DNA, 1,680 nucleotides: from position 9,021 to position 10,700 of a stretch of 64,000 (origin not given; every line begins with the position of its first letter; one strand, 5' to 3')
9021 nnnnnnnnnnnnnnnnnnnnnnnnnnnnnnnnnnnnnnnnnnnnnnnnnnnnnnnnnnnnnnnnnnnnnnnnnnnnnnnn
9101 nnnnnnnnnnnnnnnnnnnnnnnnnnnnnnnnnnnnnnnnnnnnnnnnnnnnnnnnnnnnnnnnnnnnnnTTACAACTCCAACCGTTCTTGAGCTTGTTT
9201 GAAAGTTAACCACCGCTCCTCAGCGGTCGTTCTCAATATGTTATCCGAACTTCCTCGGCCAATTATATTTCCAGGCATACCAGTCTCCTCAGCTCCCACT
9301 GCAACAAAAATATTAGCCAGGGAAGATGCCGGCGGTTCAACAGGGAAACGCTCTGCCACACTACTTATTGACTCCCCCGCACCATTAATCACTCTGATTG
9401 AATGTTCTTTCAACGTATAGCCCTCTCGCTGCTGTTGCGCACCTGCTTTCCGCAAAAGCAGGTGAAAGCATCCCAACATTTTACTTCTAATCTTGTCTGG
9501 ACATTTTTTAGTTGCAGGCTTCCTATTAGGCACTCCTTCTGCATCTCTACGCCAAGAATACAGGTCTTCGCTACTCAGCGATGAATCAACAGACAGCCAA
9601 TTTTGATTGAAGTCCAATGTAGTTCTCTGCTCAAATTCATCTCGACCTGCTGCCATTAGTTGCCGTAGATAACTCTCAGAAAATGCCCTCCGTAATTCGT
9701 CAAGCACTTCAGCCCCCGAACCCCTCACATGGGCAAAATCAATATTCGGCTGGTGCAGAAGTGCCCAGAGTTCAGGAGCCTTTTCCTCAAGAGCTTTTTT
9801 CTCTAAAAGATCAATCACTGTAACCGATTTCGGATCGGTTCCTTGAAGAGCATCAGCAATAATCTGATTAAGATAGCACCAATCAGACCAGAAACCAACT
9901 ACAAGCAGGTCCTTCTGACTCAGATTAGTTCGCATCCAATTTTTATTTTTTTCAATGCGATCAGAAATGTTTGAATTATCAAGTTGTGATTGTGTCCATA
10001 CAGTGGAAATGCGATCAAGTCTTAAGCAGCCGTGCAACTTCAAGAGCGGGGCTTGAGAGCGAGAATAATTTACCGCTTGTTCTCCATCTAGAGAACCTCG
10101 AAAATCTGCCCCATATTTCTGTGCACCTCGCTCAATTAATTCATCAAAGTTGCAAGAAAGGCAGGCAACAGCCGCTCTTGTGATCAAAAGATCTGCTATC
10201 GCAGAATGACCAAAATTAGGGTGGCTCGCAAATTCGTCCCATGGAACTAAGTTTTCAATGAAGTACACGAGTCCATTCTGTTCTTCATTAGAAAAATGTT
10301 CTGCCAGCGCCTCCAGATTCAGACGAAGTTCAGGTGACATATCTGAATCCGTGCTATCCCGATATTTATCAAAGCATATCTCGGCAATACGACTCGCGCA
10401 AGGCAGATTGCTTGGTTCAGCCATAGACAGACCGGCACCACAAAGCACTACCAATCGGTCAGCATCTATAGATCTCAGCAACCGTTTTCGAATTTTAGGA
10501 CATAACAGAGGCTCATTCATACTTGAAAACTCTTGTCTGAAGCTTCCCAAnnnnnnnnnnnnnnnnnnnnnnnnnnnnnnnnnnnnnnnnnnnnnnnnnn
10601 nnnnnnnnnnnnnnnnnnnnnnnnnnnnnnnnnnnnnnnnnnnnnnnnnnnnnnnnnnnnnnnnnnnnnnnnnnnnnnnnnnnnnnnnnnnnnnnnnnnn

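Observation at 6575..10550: Lamassu/DdmABC-like operon with a SIR2 effector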

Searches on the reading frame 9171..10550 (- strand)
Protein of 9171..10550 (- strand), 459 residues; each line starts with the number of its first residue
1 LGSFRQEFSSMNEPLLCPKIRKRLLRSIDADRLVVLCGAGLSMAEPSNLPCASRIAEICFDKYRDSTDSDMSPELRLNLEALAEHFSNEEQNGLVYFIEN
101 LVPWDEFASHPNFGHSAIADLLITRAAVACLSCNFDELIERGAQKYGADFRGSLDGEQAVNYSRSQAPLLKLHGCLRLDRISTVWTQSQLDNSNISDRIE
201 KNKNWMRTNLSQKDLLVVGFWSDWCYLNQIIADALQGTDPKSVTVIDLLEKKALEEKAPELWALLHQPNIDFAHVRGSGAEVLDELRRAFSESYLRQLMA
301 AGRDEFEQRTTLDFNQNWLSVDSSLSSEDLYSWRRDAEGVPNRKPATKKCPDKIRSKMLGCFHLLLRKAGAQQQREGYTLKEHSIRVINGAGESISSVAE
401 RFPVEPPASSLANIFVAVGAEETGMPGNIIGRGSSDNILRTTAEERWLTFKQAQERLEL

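Call 3: search_protein_families(library=padloc, proteins=[window:9171-10550:-], max_evalue=0.01)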
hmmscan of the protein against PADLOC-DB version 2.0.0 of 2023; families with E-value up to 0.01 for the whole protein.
window:9171-10550:- (459 aa): 6 families
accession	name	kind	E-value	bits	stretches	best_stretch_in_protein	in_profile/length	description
PDLC02420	Aga_SIR2-PNTD1-PNTD2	-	7.2e-06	22.5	1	108-221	113-222/1010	Class I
PDLC02419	Aga_SIR2-PNTD1-PNTD2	-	2.5e-05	21.2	1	110-183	103-181/558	Class I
PDLC02401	Aga_SIR2-PNTD1-PNTD2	-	0.00011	19.2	1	110-182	76-153/524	Class I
PDLC00407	ThsA1|ThsA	-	0.00074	16.3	1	23-223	12-197/478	STALD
PDLC05060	PDC-S65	-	0.002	15.1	1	94-182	16-105/503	-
PDLC02384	pAgo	-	0.0051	13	1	109-220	118-225/1030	-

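Call 4: search_protein_families(library=pfam, proteins=[window:9171-10550:-], max_evalue=0.01)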
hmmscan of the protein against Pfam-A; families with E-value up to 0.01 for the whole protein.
window:9171-10550:- (459 aa): 1 family
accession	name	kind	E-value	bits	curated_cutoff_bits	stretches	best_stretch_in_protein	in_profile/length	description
PF13289.12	SIR2_2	-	5.3e-07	30.3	24.5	1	131-256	4-127/141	SIR2-like domain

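Call 5: search_protein_families(library=ncbifam, proteins=[window:9171-10550:-], max_evalue=0.01)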
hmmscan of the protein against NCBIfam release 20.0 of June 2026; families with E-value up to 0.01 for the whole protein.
window:9171-10550:- (459 aa): 2 families
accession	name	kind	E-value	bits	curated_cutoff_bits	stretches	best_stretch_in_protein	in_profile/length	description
NF001752.0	PRK00481.1-1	equivalog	0.00099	18.7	221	1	30-155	14-126/242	NAD-dependent protein deacylase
NF003738.0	PRK05333.1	equivalog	0.0089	15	305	0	31-161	27-140/295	NAD-dependent protein deacetylase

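Call 12: search_solved_structures(query=window:9171-10550:-, max_evalue=1)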
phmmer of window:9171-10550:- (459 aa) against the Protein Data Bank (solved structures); distinct sequences matched with E-value up to 1: 1.
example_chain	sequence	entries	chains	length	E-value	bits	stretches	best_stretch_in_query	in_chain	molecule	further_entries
6ckp_A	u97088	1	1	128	0.17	13.8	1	183-242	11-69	Thioredoxin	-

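Call 14: find_homologous_proteins(query=window:9171-10520:-, max_evalue=0.001)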
Query window:9171-10520:- (449 aa): 437 proteins with E <= 0.001 among 8000 candidates; the best 120 are listed.
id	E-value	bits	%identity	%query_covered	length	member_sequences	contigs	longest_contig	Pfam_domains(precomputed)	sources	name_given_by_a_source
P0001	8.4e-281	949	100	93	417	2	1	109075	PF13289.13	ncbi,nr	ncbi:MAG: SIR2 family protein [Gammaproteobacteria bacterium AqS3]|nr:SIR2 family protein [Gammaprot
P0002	4.7e-162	558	58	100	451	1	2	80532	PF13289.13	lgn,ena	-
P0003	2.3e-159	549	61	96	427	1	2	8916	-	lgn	-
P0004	4.5e-157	541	60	96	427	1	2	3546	PF13289.13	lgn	-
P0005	1.1e-156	540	56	100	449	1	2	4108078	-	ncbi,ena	-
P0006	2.7e-156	539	58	99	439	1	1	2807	-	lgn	-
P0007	6.7e-156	537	59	98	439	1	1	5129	-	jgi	jgi:hypothetical protein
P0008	1.0e-155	537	58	98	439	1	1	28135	-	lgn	-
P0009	2.7e-155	535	59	99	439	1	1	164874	PF13289.13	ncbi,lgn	-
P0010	7.9e-155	534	59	96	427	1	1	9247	-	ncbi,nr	ncbi:MAG: SIR2 family protein [Proteobacteria bacterium]|nr:MAG: SIR2 family protein [Pseudomonadota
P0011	1.0e-154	534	60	98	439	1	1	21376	-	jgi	jgi:hypothetical protein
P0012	4.9e-154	531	56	99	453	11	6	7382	PF13289.13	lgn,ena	-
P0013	1.0e-153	530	58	99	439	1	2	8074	PF13289.13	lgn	-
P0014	1.2e-153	530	57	99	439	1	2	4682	PF13289.13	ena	-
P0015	1.2e-153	530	58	98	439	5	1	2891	-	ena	-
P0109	3.8e-135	469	54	99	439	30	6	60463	PF13289.13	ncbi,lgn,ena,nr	ncbi:SIR2 family protein [Bosea thiooxidans]|nr:SIR2 family protein [Bosea thiooxidans]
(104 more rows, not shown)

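Call 18: find_encoding_contigs(protein=P0005, flank=8000, max_places=2)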
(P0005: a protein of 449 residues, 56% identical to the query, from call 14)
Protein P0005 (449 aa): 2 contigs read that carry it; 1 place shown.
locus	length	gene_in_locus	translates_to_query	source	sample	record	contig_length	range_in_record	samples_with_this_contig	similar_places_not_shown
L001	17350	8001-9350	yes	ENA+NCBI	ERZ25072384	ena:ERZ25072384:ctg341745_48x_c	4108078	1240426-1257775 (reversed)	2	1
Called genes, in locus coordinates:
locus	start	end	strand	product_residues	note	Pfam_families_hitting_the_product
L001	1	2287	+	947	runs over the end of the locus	PF01555:N6_N4_Mtase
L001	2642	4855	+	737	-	PF01555:N6_N4_Mtase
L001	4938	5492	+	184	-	-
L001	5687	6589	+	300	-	PF02678:Pirin, PF17954:Pirin_C_2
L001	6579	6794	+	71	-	-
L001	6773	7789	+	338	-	PF00004:AAA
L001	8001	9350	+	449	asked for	-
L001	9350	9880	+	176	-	PF20289:MComp1 (faint)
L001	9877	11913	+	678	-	PF02463:SMC_N, PF13175:AAA_15, PF13476:AAA_23, PF13555:AAA_29 (weak), PF13304:AAA_21 (faint)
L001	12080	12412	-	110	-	-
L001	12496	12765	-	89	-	PF13276:HTH_21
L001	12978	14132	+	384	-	PF06114:Peptidase_M78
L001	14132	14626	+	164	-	PF14367:DUF4411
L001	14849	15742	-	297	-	PF01040:UbiA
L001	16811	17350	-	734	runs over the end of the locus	PF17191:RecG_wedge, PF01336:tRNA_anti-codon (weak), PF00270:DEAD, PF04851:ResIII, PF00271:Helicase_C, PF22590:Cas3-like_C_2 (weak), PF19833:RecG_dom3_C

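Call 19: find_encoding_contigs(protein=P0109, flank=8000, max_places=2)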
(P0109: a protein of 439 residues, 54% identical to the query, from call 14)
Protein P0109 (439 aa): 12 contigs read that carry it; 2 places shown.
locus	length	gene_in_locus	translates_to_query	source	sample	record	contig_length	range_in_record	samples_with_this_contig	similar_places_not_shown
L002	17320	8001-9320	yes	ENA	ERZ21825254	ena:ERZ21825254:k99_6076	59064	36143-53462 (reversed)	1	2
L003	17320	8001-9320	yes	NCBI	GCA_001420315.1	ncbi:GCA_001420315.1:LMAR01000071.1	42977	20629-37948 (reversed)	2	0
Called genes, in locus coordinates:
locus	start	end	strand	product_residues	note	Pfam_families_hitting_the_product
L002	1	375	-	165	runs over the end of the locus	PF03713:DUF305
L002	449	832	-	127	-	PF03713:DUF305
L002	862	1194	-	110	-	PF03860:Csp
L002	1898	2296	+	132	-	PF13115:YtkA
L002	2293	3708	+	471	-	PF25919:BSH_CusB, PF25973:BSH_CzcB, PF25869:3HB_CusB (faint), PF25944:Beta-barrel_RND (weak), PF25954:Beta-barrel_RND_2, PF25967:RND-MFP_C (faint), PF25975:CzcB_C, PF25989:YknX_C (weak)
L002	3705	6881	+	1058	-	PF00873:ACR_tran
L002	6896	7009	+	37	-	-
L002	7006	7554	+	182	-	PF04214:DUF411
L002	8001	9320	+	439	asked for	PF13289:SIR2_2 (weak)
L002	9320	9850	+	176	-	-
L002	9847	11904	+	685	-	PF02463:SMC_N, PF13175:AAA_15, PF13476:AAA_23, PF13555:AAA_29 (weak), PF13304:AAA_21 (faint)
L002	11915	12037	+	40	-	-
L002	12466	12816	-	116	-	-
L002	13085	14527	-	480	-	PF07732:Cu-oxidase_3, PF00394:Cu-oxidase, PF07731:Cu-oxidase_2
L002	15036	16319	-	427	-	PF02308:MgtC, PF13194:DUF4010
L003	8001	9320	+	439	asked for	PF13289:SIR2_2 (weak)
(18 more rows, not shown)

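Call 27: search_solved_structures(query=A1, max_evalue=10)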
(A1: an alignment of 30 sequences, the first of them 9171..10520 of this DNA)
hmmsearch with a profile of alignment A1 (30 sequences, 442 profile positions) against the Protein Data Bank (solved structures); distinct sequences matched with E-value up to 10: 13.
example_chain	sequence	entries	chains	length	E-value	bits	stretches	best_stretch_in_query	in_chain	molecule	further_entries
8zsf_D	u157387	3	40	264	0.00048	21.9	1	10-168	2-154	Sir2 family NAD-dependent protein deacetylase | KomC, SIR2 domain protein, NADase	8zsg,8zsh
9xvc_H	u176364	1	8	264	0.011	17.4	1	10-167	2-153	KomC(H146N), a SIR2-domain NADase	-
8wkt_A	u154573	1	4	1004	0.012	17.2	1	14-163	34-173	SIR2-like domain-containing protein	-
8k98_C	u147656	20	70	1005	0.012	17.2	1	14-163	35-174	a protein | SIR2-like domain-containing protein | SIR2 family protein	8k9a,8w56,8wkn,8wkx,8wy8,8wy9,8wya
8zsi_E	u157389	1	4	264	0.015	17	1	10-167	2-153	Sir2 family NAD-dependent protein deacetylase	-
8wks_A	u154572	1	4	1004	0.33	12.5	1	14-161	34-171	SIR2-like domain-containing protein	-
8wyb_A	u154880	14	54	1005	0.33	12.5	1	14-161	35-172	SIR2-like domain-containing protein | DSR2 H171A | DSR2(H171A)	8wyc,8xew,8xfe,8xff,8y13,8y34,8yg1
6fxs_A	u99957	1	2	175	0.53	11.9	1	10-59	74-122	Ribose 5-phosphate isomerase, putative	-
1m2k_A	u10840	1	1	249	0.62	11.6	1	93-178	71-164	Silent Information Regulator 2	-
1ma3_A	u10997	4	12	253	0.7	11.4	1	93-143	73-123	Transcriptional regulatory protein, Sir2 family | NAD-dependent deacetylase 2 | NAD-dependent protein deacylase 2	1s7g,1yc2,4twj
1m2n_A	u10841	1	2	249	1.4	10.5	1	93-178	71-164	Silent Information Regulator 2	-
1ici_A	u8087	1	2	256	1.7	10.2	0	93-148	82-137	TRANSCRIPTIONAL REGULATORY PROTEIN, SIR2 FAMILY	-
9vkp_B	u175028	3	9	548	1.7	10.2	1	259-334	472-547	ATP synthase subunit alpha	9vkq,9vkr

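Call 29: search_protein_families(library=padloc, alignment_id=A1, max_evalue=0.1)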
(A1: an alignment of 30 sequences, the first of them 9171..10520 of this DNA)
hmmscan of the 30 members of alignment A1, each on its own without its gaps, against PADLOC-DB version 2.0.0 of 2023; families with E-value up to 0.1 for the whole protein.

A. member 1, window:9171-10520:- (449 aa): 6 families
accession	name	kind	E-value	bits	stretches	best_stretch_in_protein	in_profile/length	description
PDLC02420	Aga_SIR2-PNTD1-PNTD2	-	6.9e-06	22.5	1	98-211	113-222/1010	Class I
PDLC02419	Aga_SIR2-PNTD1-PNTD2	-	2.4e-05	21.3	1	100-173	103-181/558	Class I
PDLC02401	Aga_SIR2-PNTD1-PNTD2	-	0.00011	19.2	1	100-172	76-153/524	Class I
PDLC00407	ThsA1|ThsA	-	0.0007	16.3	1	13-213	12-197/478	STALD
PDLC05060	PDC-S65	-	0.0019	15.1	1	84-172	16-105/503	-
PDLC02384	pAgo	-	0.0049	13.1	1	99-210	118-225/1030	-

B. families by the number of members that match (of 30 scanned): 15 families
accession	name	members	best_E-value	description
PDLC00407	ThsA1|ThsA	5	3e-05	STALD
PDLC05060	PDC-S65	5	0.0019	-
PDLC02408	Aga_SIR2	4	0.00015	Class II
PDLC02419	Aga_SIR2-PNTD1-PNTD2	3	2.4e-05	Class I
PDLC02401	Aga_SIR2-PNTD1-PNTD2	3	0.00011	Class I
PDLC04082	SIR2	3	0.0064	-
PDLC04968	PDC-S25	3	0.026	-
PDLC02183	Dsr1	2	0.011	-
PDLC02420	Aga_SIR2-PNTD1-PNTD2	1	6.9e-06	Class I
PDLC00409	ThsA1|ThsA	1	0.00055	STALD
PDLC02384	pAgo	1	0.0049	-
PDLC05061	PDC-S65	1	0.028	-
PDLC04167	Dsr1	1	0.029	-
PDLC04459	PDC-M15A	1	0.03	-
PDLC01057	C3a59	1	0.062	trans-membrane (TM)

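Call 37: search_protein_families(library=pfam, alignment_id=A1, max_evalue=1)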
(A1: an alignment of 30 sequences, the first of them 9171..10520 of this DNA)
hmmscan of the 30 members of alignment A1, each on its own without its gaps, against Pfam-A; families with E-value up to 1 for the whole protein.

A. member 1, window:9171-10520:- (449 aa): 2 families
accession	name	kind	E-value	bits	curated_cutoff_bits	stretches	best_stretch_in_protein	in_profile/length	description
PF13289.12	SIR2_2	-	5.1e-07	30.3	24.5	1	121-247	4-128/141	SIR2-like domain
PF00085.26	Thioredoxin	-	0.27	11.7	23.5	1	192-226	7-41/103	Thioredoxin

B. families by the number of members that match (of 30 scanned): 5 families
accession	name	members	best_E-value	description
PF13289.12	SIR2_2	29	3.8e-08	SIR2-like domain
PF24303.1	DUF7485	1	0.043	Domain of unknown function (DUF7485)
PF23987.1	Phage_holin_10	1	0.13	Bacteriophage holin Pam3 gp28 family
PF00085.26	Thioredoxin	1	0.27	Thioredoxin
PF21278.2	YlmH_1st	1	0.28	YlmH, N-terminal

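Call 39: predict_structure(alignment_id=A1)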
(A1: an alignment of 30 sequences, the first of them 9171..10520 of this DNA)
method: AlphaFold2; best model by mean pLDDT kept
length: 449 residues; sequences in the alignment: 30
mean_pLDDT: 83.5   pTM: 0.84
mean pLDDT of the five models: 83.5, 83.5, 82.0, 81.3, 74.1
residues with pLDDT >= 90: 194; 70-90: 186; 50-70: 39; < 50: 30
segments of 3 or more residues with pLDDT < 50: 33-36, 395-400, 416-433
pLDDT, mean of each block of 10 residues (from residue 1): 74 94 82 56 87 91 90 86 85 80 88 91 78 83 76 85 68 80 86 91 86 76 89 91 88 89 89 93 95 95 91 91 93 89 90 96 92 92 87 56 86 54 35 68 93
secondary structure, 60 per line:
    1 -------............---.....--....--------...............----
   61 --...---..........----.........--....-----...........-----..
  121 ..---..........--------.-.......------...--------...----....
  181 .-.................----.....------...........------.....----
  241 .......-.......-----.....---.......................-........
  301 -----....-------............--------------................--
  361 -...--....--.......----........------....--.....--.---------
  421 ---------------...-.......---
elements in order: H8-19 E23-27 H30-33 H42-56 H69-78 H83-91 H94-97 H103-113 E119-122 H126-135 H146-152 E159-161 H177-181 H183-199 E204-208 H215-225 E232-236 H241-247 H249-255 E261-265 H269-291 H293-300 H306-309 H317-328 H343-358 E362-364 E367-370 E373-379 H385-391 H398-401 E404-408 E436-438 H440-446

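Call 42: fold_search(model_id=the predicted structure, library=pdb)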
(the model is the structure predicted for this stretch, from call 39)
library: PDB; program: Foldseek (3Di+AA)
matches with E <= 10: 674; with E <= 0.001: 86
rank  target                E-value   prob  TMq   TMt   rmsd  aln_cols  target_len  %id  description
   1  8k9a_D                2.2e-08  1.00  0.45  0.23  10.9       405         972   13  Cryo-EM structure of DSR2-DSAD1 state 2 (released 2024-05-01)
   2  7uxt_A                2.4e-08  1.00  0.46  0.44   5.1       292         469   17  Crystal structure of ligand-free SeThsA (released 2022-09-07)
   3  8btp_A                2.4e-08  1.00  0.46  0.44  12.0       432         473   14  Helical structure of BcThsA in complex with 1''-3'gc(etheno)ADPR (released 2024-02-21)
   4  8wyd_B                3.1e-08  1.00  0.43  0.22   6.5       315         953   16  Cryo-EM structure of DSR2-DSAD1 complex (released 2024-04-10)
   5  8w56_B                3.7e-08  1.00  0.42  0.21   7.4       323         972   14  Cryo-EM structure of DSR2-DSAD1 state 1 (released 2024-05-01)
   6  8wyb_A                3.7e-08  1.00  0.43  0.22  10.4       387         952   14  Cryo-EM structure of DSR2 (H171A)-tube-NAD+ complex (released 2024-04-10)
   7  8wkt_D                4.8e-08  1.00  0.41  0.60   5.8       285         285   17  Cryo-EM structure of DSR2-DSAD1 complex (released 2024-05-22)
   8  6lhx_A                4.8e-08  1.00  0.47  0.46  10.6       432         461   14  Crystal structure of ThsA (released 2020-06-24)
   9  9v0g_E                5.1e-08  1.00  0.37  0.56   6.7       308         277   19  Helical structure of KomBC Complex (released 2025-12-17)
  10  7uxt_B                5.7e-08  1.00  0.45  0.43   9.1       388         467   14  Crystal structure of ligand-free SeThsA (released 2022-09-07)
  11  8zc9_A                5.7e-08  1.00  0.43  0.21   8.9       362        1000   14  The Cryo-EM structure of DSR2-Tail tube-NAD+ complex (released 2024-09-11)
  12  8ykf_B                6.0e-08  1.00  0.43  0.21   9.4       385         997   14  The DSR2-DSAD1 complex with DSAD1 on the opposite sides (released 2024-08-14)
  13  8wyc_C                6.4e-08  1.00  0.42  0.65   5.7       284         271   16  Cryo-EM structure of DSR2 (H171A)-tube-NAD+ (partial) complex (released 2024-04-10)
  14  8xff_A                6.7e-08  1.00  0.44  0.22   7.6       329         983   14  Cryo-EM structure of defence-associatedsirtuin 2 (DSR2) H171A protein in complex with SPR phage tail tube protein (released 2024-10-23)
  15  8bto_A                7.9e-08  1.00  0.46  0.44   6.1       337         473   15  Helical structure of BcThsA in complex with 1''-3'gcADPR (released 2024-02-21)
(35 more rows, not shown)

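Call 63: find_related_loci(query=A1, collection=genome_contigs, flank=6000)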
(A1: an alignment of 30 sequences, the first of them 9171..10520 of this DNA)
Query A1 (449 aa) in genome_contigs; peptide patterns used: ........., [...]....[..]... (x = any residue, [..] = any of these).
119 stretches matched a pattern; 108 encode a relative of the query (tblastn E <= 1e-3); the best 80 are kept; 80 distinct loci.
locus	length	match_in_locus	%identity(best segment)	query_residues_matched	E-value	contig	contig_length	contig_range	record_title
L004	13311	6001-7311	60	6-447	8e-167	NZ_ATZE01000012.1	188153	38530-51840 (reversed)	Sedimenticola selenatireducens DSM 17993 A3GODRAFT_scaffold_10.11_C, whole genome shotgun sequence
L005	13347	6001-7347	56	1-449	1e-164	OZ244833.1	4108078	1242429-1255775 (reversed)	MAG: Gammaproteobacteria bacterium isolate c0f834e1-d390-4320-92ae-59552a9d4da8 genome assembly, chromosome: 1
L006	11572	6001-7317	57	6-449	4e-162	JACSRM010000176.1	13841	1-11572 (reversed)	MAG: Burkholderiaceae bacterium isolate PR4 contig-70_5627, whole genome shotgun sequence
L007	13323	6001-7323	59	2-449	7e-162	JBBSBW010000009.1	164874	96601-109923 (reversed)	MAG: Thermoanaerobaculia bacterium isolate La6_metabat2.203 La6_metabat2.203_K_1432954_L_164874_cov_15.0015, whole genom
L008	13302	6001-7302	57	11-449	8e-161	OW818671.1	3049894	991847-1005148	metagenome genome assembly, chromosome: 1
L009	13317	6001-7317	57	6-449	9e-161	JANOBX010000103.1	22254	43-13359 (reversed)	MAG: Burkholderiales bacterium isolate VAR_17_metabat_98 VAR_17_k141_1301912, whole genome shotgun sequence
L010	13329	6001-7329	58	2-449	5e-159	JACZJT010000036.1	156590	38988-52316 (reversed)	MAG: Burkholderiales bacterium isolate MAG26 betaproteobacteria_1_contig_689229, whole genome shotgun sequence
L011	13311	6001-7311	55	6-447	2e-155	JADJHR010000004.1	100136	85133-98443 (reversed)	MAG: Rubrivivax sp. isolate Ega_18-Q3-R5-49_BATAC.212 tig00001040-10-1003390, whole genome shotgun sequence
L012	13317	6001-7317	55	6-449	4e-155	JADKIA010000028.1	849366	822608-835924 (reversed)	MAG: Ideonella sp. isolate Skiv_18-Q3-R9-52_BATAC.318 tig00287173-10-8480320, whole genome shotgun sequence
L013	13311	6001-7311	54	8-449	1e-149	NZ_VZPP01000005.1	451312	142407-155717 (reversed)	Pseudomonas moorei strain CCUG 53114 contig_0000005, whole genome shotgun sequence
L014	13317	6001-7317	55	6-449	1e-146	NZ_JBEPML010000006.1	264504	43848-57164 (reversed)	Aquamicrobium terrae strain DSM 27865 Ga0480225_06, whole genome shotgun sequence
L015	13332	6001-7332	53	1-449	2e-144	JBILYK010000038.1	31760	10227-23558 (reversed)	MAG: Paracoccaceae bacterium isolate ME2018-11-08_3300044516_group8_bin71 Rohwer_bin1963_scaffold_667_c1, whole genome s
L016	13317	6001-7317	54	6-449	3e-144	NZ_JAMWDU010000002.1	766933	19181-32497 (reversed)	Devosia ureilytica strain XJ19-45 Scaffold2, whole genome shotgun sequence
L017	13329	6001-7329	53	2-449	8e-144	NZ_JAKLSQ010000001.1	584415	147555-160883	Sandaracinobacteroides sayramensis strain RS1-74 soapdenovo_K_61_1, whole genome shotgun sequence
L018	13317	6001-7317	53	6-449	2e-143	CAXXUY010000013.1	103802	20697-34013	MAG: Paracoccaceae bacterium isolate 97c81714-8806-418c-9c79-d9e270ccf8c2 genome assembly, contig: contig_13, whole geno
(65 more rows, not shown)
